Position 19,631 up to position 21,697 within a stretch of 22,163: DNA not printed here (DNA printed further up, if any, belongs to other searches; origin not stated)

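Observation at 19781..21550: Intronless RING-less B-box/coiled-coil/NHL gene immediately beside a young retrotransposon and satellite relics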

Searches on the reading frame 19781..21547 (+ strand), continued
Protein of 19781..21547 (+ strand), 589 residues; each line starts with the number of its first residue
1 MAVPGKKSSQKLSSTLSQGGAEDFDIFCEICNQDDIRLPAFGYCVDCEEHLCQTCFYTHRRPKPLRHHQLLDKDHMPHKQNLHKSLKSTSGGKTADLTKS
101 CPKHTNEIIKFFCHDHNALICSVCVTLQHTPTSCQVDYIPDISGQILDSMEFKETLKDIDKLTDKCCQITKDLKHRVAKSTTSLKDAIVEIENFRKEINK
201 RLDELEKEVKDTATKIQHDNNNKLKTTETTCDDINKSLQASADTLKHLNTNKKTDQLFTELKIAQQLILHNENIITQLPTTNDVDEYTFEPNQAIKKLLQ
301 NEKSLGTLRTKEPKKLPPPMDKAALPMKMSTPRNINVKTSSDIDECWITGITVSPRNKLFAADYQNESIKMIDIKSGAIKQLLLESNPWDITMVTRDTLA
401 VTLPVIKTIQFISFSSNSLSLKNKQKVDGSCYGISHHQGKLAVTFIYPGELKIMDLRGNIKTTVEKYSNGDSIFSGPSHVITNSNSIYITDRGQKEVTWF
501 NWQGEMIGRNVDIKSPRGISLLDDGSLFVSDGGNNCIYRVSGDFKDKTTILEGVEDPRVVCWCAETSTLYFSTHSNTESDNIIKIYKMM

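Call 5: find_homologous_proteins(query=window:19781-21547:+)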
Query window:19781-21547:+ (589 aa): 151 proteins with E <= 0.001 among 8000 candidates; the best 120 are listed.
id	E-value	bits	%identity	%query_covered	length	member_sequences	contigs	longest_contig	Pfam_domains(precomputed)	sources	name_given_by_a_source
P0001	0.0e+0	1135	86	100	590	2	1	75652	PF01436.28,PF00643.30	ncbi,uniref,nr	ncbi:transcription intermediary factor 1-alpha-like [Ruditapes philippinarum]|uniref:transcription i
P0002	0.0e+0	1092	83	100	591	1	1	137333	PF22586.2,PF01436.28,PF00643.30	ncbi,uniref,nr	ncbi:uncharacterized protein LOC132727503 [Ruditapes philippinarum]|uniref:uncharacterized protein L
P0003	0.0e+0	1088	82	100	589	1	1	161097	PF22586.2,PF01436.28,PF00643.30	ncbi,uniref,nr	ncbi:uncharacterized protein LOC132747906 [Ruditapes philippinarum]|uniref:uncharacterized protein L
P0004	0.0e+0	1085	83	100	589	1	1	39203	PF22586.2,PF01436.28,PF00643.30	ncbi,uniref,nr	ncbi:uncharacterized protein LOC132723241 [Ruditapes philippinarum]|uniref:uncharacterized protein L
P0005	0.0e+0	1064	82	100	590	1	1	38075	PF22586.2,PF01436.28,PF00643.30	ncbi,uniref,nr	ncbi:E3 ubiquitin-protein ligase TRIM71-like [Ruditapes philippinarum]|uniref:E3 ubiquitin-protein l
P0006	0.0e+0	1063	81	100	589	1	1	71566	PF01436.28,PF00643.30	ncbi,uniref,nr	ncbi:uncharacterized protein LOC132737605 [Ruditapes philippinarum]|uniref:uncharacterized protein L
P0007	0.0e+0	1056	81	100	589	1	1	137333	PF00643.30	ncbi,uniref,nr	ncbi:uncharacterized protein LOC132727497 [Ruditapes philippinarum]|uniref:uncharacterized protein L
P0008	0.0e+0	1051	80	100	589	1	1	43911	PF22586.2,PF01436.28,PF00643.30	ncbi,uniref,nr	ncbi:E3 ubiquitin-protein ligase TRIM71-like [Ruditapes philippinarum]|uniref:E3 ubiquitin-protein l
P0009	0.0e+0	1047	80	100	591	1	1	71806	PF01436.28,PF00643.30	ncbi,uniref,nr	ncbi:uncharacterized protein LOC132753644 [Ruditapes philippinarum]|uniref:uncharacterized protein L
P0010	0.0e+0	1032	79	100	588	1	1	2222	PF01436.28,PF00643.30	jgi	jgi:tetrahydromethanopterin S-methyltransferase subunit G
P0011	1.6e-296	1002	78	99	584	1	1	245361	PF01436.28,PF00643.30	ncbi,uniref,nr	ncbi:uncharacterized protein LOC132759508 [Ruditapes philippinarum]|uniref:uncharacterized protein L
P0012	1.4e-295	999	76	100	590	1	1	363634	PF01436.28,PF00643.30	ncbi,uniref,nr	ncbi:E3 ubiquitin-protein ligase TRIM71-like [Ruditapes philippinarum]|uniref:E3 ubiquitin-protein l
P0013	7.6e-292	987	76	100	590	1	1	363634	PF01436.28,PF00643.30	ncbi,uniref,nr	ncbi:E3 ubiquitin-protein ligase TRIM71-like [Ruditapes philippinarum]|uniref:E3 ubiquitin-protein l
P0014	5.3e-290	981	72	100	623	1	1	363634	PF01436.28,PF00643.30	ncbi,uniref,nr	ncbi:E3 ubiquitin-protein ligase TRIM71-like [Ruditapes philippinarum]|uniref:E3 ubiquitin-protein l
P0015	7.1e-282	954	74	100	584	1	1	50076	PF01436.28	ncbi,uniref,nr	ncbi:uncharacterized protein LOC132741254 [Ruditapes philippinarum]|uniref:uncharacterized protein L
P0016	3.2e-273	925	71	100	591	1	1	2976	PF22586.2,PF01436.28,PF00643.30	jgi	jgi:tetrahydromethanopterin S-methyltransferase subunit G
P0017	2.9e-272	922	71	100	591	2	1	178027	PF01436.28,PF00643.30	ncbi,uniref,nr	ncbi:E3 ubiquitin-protein ligase TRIM71-like [Ruditapes philippinarum]|uniref:E3 ubiquitin-protein l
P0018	3.4e-272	922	71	100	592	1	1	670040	PF22586.2,PF00643.30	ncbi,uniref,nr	ncbi:E3 ubiquitin-protein ligase TRIM71-like [Ruditapes philippinarum]|uniref:E3 ubiquitin-protein l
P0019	8.3e-272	921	71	100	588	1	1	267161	PF22586.2,PF00643.30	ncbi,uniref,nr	ncbi:E3 ubiquitin-protein ligase TRIM71-like [Ruditapes philippinarum]|uniref:E3 ubiquitin-protein l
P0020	3.3e-269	912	70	100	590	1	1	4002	PF22586.2,PF01436.28,PF00643.30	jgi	jgi:tetrahydromethanopterin S-methyltransferase subunit G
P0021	8.2e-266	901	70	100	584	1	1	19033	PF22586.2,PF01436.28,PF00643.30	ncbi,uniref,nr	ncbi:E3 ubiquitin-protein ligase TRIM71-like [Ruditapes philippinarum]|uniref:E3 ubiquitin-protein l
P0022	2.1e-265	900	71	100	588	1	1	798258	PF22586.2,PF01436.28,PF00643.30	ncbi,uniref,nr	ncbi:E3 ubiquitin-protein ligase TRIM71-like isoform X2 [Ruditapes philippinarum]|uniref:E3 ubiquiti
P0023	2.7e-265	899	69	100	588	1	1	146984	PF01436.28,PF00643.30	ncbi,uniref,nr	ncbi:E3 ubiquitin-protein ligase TRIM71-like [Ruditapes philippinarum]|uniref:E3 ubiquitin-protein l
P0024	5.3e-264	895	70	100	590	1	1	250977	PF22586.2,PF01436.28,PF00643.30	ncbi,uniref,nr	ncbi:E3 ubiquitin-protein ligase TRIM71-like [Ruditapes philippinarum]|uniref:E3 ubiquitin-protein l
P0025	2.0e-255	867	68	100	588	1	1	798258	PF22586.2,PF01436.28,PF00643.30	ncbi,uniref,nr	ncbi:E3 ubiquitin-protein ligase TRIM71-like isoform X1 [Ruditapes philippinarum]|uniref:E3 ubiquiti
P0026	1.3e-254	864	67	100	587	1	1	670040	PF00643.30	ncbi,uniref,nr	ncbi:E3 ubiquitin-protein ligase TRIM71-like [Ruditapes philippinarum]|uniref:E3 ubiquitin-protein l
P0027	1.2e-253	861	68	100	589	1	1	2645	PF01436.28,PF00643.30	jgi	jgi:hypothetical protein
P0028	1.1e-248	844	66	100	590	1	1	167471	PF01436.28,PF00643.30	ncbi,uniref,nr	ncbi:E3 ubiquitin-protein ligase TRIM71-like [Ruditapes philippinarum]|uniref:E3 ubiquitin-protein l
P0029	7.2e-235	799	73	87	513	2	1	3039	PF01436.28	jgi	jgi:hypothetical protein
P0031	2.6e-221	754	59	100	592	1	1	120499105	PF01436.28,PF00643.30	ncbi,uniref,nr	ncbi:transcription intermediary factor 1-alpha-like [Mercenaria mercenaria]|uniref:transcription int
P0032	1.4e-220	752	69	87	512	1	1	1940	PF00643.30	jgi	jgi:tetrahydromethanopterin S-methyltransferase subunit G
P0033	6.5e-217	739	78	77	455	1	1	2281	PF24684.2,PF01436.28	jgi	jgi:hypothetical protein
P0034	6.5e-216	736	60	98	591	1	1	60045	PF00643.30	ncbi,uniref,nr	ncbi:E3 ubiquitin-protein ligase TRIM71-like [Ruditapes philippinarum]|uniref:E3 ubiquitin-protein l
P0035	1.8e-213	728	76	79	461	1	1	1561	PF01436.28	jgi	jgi:hypothetical protein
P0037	4.7e-213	727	57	99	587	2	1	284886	PF01436.28,PF00643.30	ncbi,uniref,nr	ncbi:E3 ubiquitin-protein ligase TRIM71-like [Ruditapes philippinarum]|uniref:E3 ubiquitin-protein l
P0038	6.1e-211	720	57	100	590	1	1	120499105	PF01436.28,PF00643.30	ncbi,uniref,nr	ncbi:E3 ubiquitin-protein ligase TRIM71-like [Mercenaria mercenaria]|uniref:E3 ubiquitin-protein lig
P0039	5.8e-210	717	57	100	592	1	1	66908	PF22586.2,PF00643.30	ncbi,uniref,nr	ncbi:transcription intermediary factor 1-alpha-like [Mercenaria mercenaria]|uniref:transcription int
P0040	8.8e-205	699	56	100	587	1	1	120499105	PF01436.28,PF00643.30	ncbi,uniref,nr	ncbi:E3 ubiquitin-protein ligase TRIM71-like [Mercenaria mercenaria]|uniref:E3 ubiquitin-protein lig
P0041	6.2e-204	697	54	100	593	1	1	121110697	PF01436.28,PF00643.30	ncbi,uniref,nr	ncbi:E3 ubiquitin-protein ligase TRIM71-like [Mercenaria mercenaria]|uniref:E3 ubiquitin-protein lig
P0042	6.2e-202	690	55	100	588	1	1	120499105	PF22586.2,PF01436.28,PF00643.30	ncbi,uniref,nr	ncbi:E3 ubiquitin-protein ligase TRIM71-like [Mercenaria mercenaria]|uniref:E3 ubiquitin-protein lig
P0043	5.6e-198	677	54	100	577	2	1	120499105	PF04513.18,PF22586.2,PF01436.28,PF00643.30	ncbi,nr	ncbi:E3 ubiquitin-protein ligase TRIM71-like isoform X2 [Mercenaria mercenaria]|nr:E3 ubiquitin-prot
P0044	1.3e-196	672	84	63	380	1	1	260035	PF01436.28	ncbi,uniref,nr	ncbi:FNIP repeat-containing protein DDB_G0290639-like [Ruditapes philippinarum]|uniref:FNIP repeat-c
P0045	2.4e-192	658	75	71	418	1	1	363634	PF01436.28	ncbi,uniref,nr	ncbi:uncharacterized protein LOC132726994 [Ruditapes philippinarum]|uniref:uncharacterized protein L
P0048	6.4e-175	601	75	55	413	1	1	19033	PF00643.30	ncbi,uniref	ncbi:E3 ubiquitin-protein ligase TRIM33-like, partial [Ruditapes philippinarum]|uniref:E3 ubiquitin-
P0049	5.1e-172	591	65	77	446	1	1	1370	PF01436.28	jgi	jgi:tetrahydromethanopterin S-methyltransferase subunit G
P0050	7.1e-172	591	78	58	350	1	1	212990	PF22586.2,PF00643.30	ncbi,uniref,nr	ncbi:E3 ubiquitin-protein ligase TRIM33-like [Ruditapes philippinarum]|uniref:E3 ubiquitin-protein l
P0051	4.5e-171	588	60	81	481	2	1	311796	PF01436.28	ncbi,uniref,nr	ncbi:uncharacterized protein LOC132740415 [Ruditapes philippinarum]|uniref:uncharacterized protein L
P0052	7.4e-171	587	58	81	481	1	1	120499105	PF04513.18,PF00643.30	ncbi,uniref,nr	ncbi:transcription intermediary factor 1-alpha-like [Mercenaria mercenaria]|uniref:transcription int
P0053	1.3e-166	573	48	100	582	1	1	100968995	PF00643.30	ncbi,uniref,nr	ncbi:uncharacterized protein LOC123551297 [Mercenaria mercenaria]|uniref:uncharacterized protein LOC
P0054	3.5e-166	572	48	100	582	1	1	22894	PF00643.30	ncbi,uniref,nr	ncbi:E3 ubiquitin-protein ligase TRIM71-like [Mercenaria mercenaria]|uniref:E3 ubiquitin-protein lig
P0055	2.2e-163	563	46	100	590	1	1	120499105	PF00643.30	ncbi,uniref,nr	ncbi:uncharacterized protein LOC123564826 [Mercenaria mercenaria]|uniref:uncharacterized protein LOC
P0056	2.8e-163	562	47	100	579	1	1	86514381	PF01436.28,PF00643.30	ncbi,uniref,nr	ncbi:uncharacterized protein LOC123566614 [Mercenaria mercenaria]|uniref:uncharacterized protein LOC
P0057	3.3e-163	562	47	100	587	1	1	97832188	PF01436.28,PF00643.30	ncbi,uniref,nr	ncbi:E3 ubiquitin-protein ligase TRIM71-like [Mercenaria mercenaria]|uniref:E3 ubiquitin-protein lig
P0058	5.8e-163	561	46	100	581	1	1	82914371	PF04513.18,PF01436.28,PF00643.30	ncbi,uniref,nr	ncbi:uncharacterized protein LOC123559632 [Mercenaria mercenaria]|uniref:uncharacterized protein LOC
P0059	1.7e-162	560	47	100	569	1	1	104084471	PF00643.30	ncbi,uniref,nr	ncbi:E3 ubiquitin-protein ligase TRIM71-like [Mercenaria mercenaria]|uniref:E3 ubiquitin-protein lig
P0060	1.8e-162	560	65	68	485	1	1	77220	PF00643.30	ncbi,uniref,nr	ncbi:uncharacterized protein LOC132731761 [Ruditapes philippinarum]|uniref:uncharacterized protein L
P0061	5.7e-162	558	47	100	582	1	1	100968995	PF01436.28,PF00643.30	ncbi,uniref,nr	ncbi:uncharacterized protein LOC123551332 [Mercenaria mercenaria]|uniref:uncharacterized protein LOC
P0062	9.1e-162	557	77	56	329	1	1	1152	PF01436.28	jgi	jgi:hypothetical protein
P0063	3.5e-161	556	46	100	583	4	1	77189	PF00643.30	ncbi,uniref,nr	ncbi:uncharacterized protein LOC132721695 [Ruditapes philippinarum]|uniref:uncharacterized protein L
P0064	7.5e-160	551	46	100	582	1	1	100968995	PF00643.30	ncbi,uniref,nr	ncbi:uncharacterized protein LOC123553305 [Mercenaria mercenaria]|uniref:uncharacterized protein LOC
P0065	9.6e-160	551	47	100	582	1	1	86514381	PF01436.28,PF00643.30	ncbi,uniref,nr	ncbi:uncharacterized protein LOC123566449 [Mercenaria mercenaria]|uniref:uncharacterized protein LOC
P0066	2.4e-159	549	52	87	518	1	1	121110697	PF00643.30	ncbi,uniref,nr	ncbi:uncharacterized protein LOC128557679 [Mercenaria mercenaria]|uniref:uncharacterized protein LOC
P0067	4.4e-159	549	58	75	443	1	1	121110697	PF00643.30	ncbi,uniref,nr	ncbi:E3 ubiquitin-protein ligase TRIM71-like [Mercenaria mercenaria]|uniref:E3 ubiquitin-protein lig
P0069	5.7e-158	545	46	100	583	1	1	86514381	PF00643.30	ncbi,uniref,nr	ncbi:uncharacterized protein LOC123566453 [Mercenaria mercenaria]|uniref:uncharacterized protein LOC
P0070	6.4e-158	545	47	100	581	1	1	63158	PF00643.30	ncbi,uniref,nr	ncbi:uncharacterized protein LOC123565791 [Mercenaria mercenaria]|uniref:uncharacterized protein LOC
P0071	1.3e-157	544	46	100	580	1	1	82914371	PF00643.30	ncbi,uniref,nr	ncbi:E3 ubiquitin-protein ligase TRIM33-like [Mercenaria mercenaria]|uniref:E3 ubiquitin-protein lig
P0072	3.2e-157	542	45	100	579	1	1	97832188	PF00643.30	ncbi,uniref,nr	ncbi:uncharacterized protein LOC128557262 [Mercenaria mercenaria]|uniref:uncharacterized protein LOC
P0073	3.5e-157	542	46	100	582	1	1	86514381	PF04513.18,PF00643.30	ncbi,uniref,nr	ncbi:uncharacterized protein LOC123547125 [Mercenaria mercenaria]|uniref:uncharacterized protein LOC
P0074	3.1e-155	536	46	100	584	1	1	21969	PF00643.30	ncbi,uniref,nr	ncbi:E3 ubiquitin-protein ligase TRIM71-like [Ruditapes philippinarum]|uniref:E3 ubiquitin-protein l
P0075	4.3e-155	535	46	100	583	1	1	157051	PF00643.30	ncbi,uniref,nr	ncbi:uncharacterized protein LOC132727043 [Ruditapes philippinarum]|uniref:uncharacterized protein L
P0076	5.7e-154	532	45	100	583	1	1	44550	PF00643.30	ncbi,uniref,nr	ncbi:uncharacterized protein LOC132727656 [Ruditapes philippinarum]|uniref:uncharacterized protein L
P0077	7.4e-153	528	75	56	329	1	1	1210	PF23381.2,PF01436.28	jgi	jgi:DNA-binding beta-propeller fold protein YncE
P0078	1.4e-152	527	46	100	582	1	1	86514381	PF00643.30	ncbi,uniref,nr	ncbi:uncharacterized protein LOC123551296 [Mercenaria mercenaria]|uniref:uncharacterized protein LOC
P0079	4.7e-152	525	45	100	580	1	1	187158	PF00643.30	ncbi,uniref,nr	ncbi:uncharacterized protein LOC132751390 isoform X2 [Ruditapes philippinarum]|uniref:uncharacterize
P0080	6.6e-152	525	46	100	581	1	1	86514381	PF00643.30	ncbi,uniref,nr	ncbi:uncharacterized protein LOC123566626 [Mercenaria mercenaria]|uniref:uncharacterized protein LOC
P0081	1.9e-151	523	46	100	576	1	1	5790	PF00643.30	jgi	jgi:hypothetical protein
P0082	3.0e-151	523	44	100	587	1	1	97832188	PF22586.2,PF01436.28,PF00643.30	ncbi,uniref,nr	ncbi:E3 ubiquitin-protein ligase TRIM71-like [Mercenaria mercenaria]|uniref:E3 ubiquitin-protein lig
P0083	6.5e-151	522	46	100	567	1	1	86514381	PF01436.28,PF00643.30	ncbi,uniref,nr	ncbi:E3 ubiquitin-protein ligase TRIM71-like [Mercenaria mercenaria]|uniref:E3 ubiquitin-protein lig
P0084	2.9e-150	519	45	100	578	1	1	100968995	PF01436.28,PF00643.30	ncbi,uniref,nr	ncbi:uncharacterized protein LOC128556349 [Mercenaria mercenaria]|uniref:uncharacterized protein LOC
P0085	3.1e-150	519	44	100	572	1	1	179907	PF00643.30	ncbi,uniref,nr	ncbi:uncharacterized protein LOC132734678 [Ruditapes philippinarum]|uniref:uncharacterized protein L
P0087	5.5e-149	515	44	100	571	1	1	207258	PF00643.30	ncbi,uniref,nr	ncbi:uncharacterized protein LOC132718267 [Ruditapes philippinarum]|uniref:uncharacterized protein L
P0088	4.3e-148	512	45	97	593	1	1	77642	PF00643.30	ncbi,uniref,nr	ncbi:E3 ubiquitin-protein ligase TRIM33-like [Ruditapes philippinarum]|uniref:E3 ubiquitin-protein l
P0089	8.5e-148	511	45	100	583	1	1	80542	PF00643.30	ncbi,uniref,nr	ncbi:uncharacterized protein LOC132719987 [Ruditapes philippinarum]|uniref:uncharacterized protein L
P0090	6.8e-147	508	44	100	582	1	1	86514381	PF01436.28,PF00643.30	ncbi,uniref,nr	ncbi:E3 ubiquitin-protein ligase TRIM71-like [Mercenaria mercenaria]|uniref:E3 ubiquitin-protein lig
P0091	6.9e-147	508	42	100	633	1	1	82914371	PF01436.28,PF00643.30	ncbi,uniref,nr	ncbi:uncharacterized protein LOC123560085 [Mercenaria mercenaria]|uniref:uncharacterized protein LOC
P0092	9.9e-147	508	47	81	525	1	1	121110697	PF22586.2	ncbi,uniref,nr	ncbi:uncharacterized protein LOC123523133 [Mercenaria mercenaria]|uniref:uncharacterized protein LOC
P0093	1.2e-146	508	48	92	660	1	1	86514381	PF01436.28,PF00643.30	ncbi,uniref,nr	ncbi:uncharacterized protein LOC123565997 [Mercenaria mercenaria]|uniref:uncharacterized protein LOC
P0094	1.2e-146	507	40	100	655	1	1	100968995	PF22586.2,PF00643.30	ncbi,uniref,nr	ncbi:E3 ubiquitin-protein ligase TRIM71-like [Mercenaria mercenaria]|uniref:E3 ubiquitin-protein lig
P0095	5.9e-146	505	43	100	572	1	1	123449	PF00643.30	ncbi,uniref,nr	ncbi:uncharacterized protein LOC132714512 [Ruditapes philippinarum]|uniref:uncharacterized protein L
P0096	1.9e-145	504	44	100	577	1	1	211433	PF00643.30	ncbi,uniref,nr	ncbi:uncharacterized protein LOC132733632 [Ruditapes philippinarum]|uniref:uncharacterized protein L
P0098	3.3e-144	499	42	100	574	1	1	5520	PF00643.30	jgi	jgi:hypothetical protein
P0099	1.9e-143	497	42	100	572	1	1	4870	PF00643.30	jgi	jgi:hypothetical protein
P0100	1.1e-142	494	44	100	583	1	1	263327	PF00643.30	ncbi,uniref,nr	ncbi:uncharacterized protein LOC132734165 [Ruditapes philippinarum]|uniref:uncharacterized protein L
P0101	3.8e-142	493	44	100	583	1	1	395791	PF00643.30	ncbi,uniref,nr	ncbi:uncharacterized protein LOC132723365 [Ruditapes philippinarum]|uniref:uncharacterized protein L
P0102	9.7e-141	488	43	100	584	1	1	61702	PF00643.30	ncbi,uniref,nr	ncbi:uncharacterized protein LOC128552632 [Mercenaria mercenaria]|uniref:uncharacterized protein LOC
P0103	1.1e-140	488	43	100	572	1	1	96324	PF00643.30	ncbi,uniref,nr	ncbi:uncharacterized protein LOC132717103 [Ruditapes philippinarum]|uniref:uncharacterized protein L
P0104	2.4e-139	483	44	96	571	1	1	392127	PF00643.30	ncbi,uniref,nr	ncbi:uncharacterized protein LOC132754832 [Ruditapes philippinarum]|uniref:uncharacterized protein L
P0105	5.2e-138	479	44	96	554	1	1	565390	PF00643.30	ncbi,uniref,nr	ncbi:uncharacterized protein LOC132721544 [Ruditapes philippinarum]|uniref:uncharacterized protein L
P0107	5.0e-137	476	45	88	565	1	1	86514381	PF00643.30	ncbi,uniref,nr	ncbi:uncharacterized protein LOC123565763 [Mercenaria mercenaria]|uniref:uncharacterized protein LOC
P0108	8.1e-136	472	42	100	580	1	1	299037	PF01436.28,PF00643.30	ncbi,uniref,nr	ncbi:uncharacterized protein LOC132731217 [Ruditapes philippinarum]|uniref:uncharacterized protein L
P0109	1.0e-135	471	45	90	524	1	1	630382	PF01436.28,PF00643.30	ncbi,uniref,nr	ncbi:uncharacterized protein LOC132718167 [Ruditapes philippinarum]|uniref:uncharacterized protein L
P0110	1.1e-135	471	41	98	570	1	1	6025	PF00643.30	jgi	jgi:hypothetical protein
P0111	1.2e-135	471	41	100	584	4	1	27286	PF00643.30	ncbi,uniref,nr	ncbi:uncharacterized protein LOC132740409 [Ruditapes philippinarum]|uniref:uncharacterized protein L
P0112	3.1e-135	470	41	100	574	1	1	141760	PF00643.30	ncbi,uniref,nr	ncbi:uncharacterized protein LOC132745776 [Ruditapes philippinarum]|uniref:uncharacterized protein L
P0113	5.4e-135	469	43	96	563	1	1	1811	PF00643.30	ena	-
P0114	6.8e-135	469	43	100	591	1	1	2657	PF22586.2,PF00643.30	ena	-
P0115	3.0e-134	467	44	94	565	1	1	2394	PF06009.20,PF22586.2,PF00643.30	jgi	jgi:uncharacterized coiled-coil protein SlyX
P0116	3.2e-134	467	40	100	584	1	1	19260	PF22586.2,PF00643.30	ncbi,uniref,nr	ncbi:uncharacterized protein LOC132741667 [Ruditapes philippinarum]|uniref:uncharacterized protein L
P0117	2.4e-133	464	41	100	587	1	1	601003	PF00643.30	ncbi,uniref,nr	ncbi:uncharacterized protein LOC132727072 [Ruditapes philippinarum]|uniref:uncharacterized protein L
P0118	3.6e-133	463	41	99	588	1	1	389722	PF00643.30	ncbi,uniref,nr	ncbi:uncharacterized protein LOC132751009 [Ruditapes philippinarum]|uniref:uncharacterized protein L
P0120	5.5e-126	439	41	95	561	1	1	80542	PF00643.30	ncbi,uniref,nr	ncbi:uncharacterized protein LOC132719988 [Ruditapes philippinarum]|uniref:uncharacterized protein L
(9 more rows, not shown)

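Call 9: find_encoding_contigs(protein=window:19781-21547:+, flank=10000, max_places=6)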
Protein window:19781-21547:+ (589 aa): no gene with exactly this product is on record in the collection.

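Call 10: find_encoding_contigs(protein=P0001, flank=10000, max_places=4)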
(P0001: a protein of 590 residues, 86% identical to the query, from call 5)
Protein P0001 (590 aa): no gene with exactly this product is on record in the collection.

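Call 11: find_encoding_contigs(protein=P0002, flank=10000, max_places=3)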
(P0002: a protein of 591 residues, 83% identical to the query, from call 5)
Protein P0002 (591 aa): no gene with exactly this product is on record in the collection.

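Call 12: find_encoding_contigs(protein=P0010, flank=10000, max_places=3)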
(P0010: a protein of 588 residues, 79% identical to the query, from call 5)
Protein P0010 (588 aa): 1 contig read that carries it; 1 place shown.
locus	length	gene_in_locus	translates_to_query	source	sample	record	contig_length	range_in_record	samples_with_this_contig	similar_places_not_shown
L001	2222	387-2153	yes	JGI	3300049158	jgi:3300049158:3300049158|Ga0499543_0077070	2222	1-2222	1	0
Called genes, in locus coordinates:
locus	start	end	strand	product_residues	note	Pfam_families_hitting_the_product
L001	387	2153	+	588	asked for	PF00643:zf-B_box (weak), PF01436:NHL (faint)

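Call 18: find_encoding_contigs(protein=P0031, flank=10000, max_places=2)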
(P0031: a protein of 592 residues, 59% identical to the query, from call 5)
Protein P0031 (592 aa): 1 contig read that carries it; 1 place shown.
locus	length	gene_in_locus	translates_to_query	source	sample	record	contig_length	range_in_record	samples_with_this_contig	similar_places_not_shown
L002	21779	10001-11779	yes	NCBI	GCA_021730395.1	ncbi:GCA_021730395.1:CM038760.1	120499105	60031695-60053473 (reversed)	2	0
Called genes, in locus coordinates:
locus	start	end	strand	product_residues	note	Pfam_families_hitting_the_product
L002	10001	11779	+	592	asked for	PF00643:zf-B_box (weak), PF01436:NHL (faint)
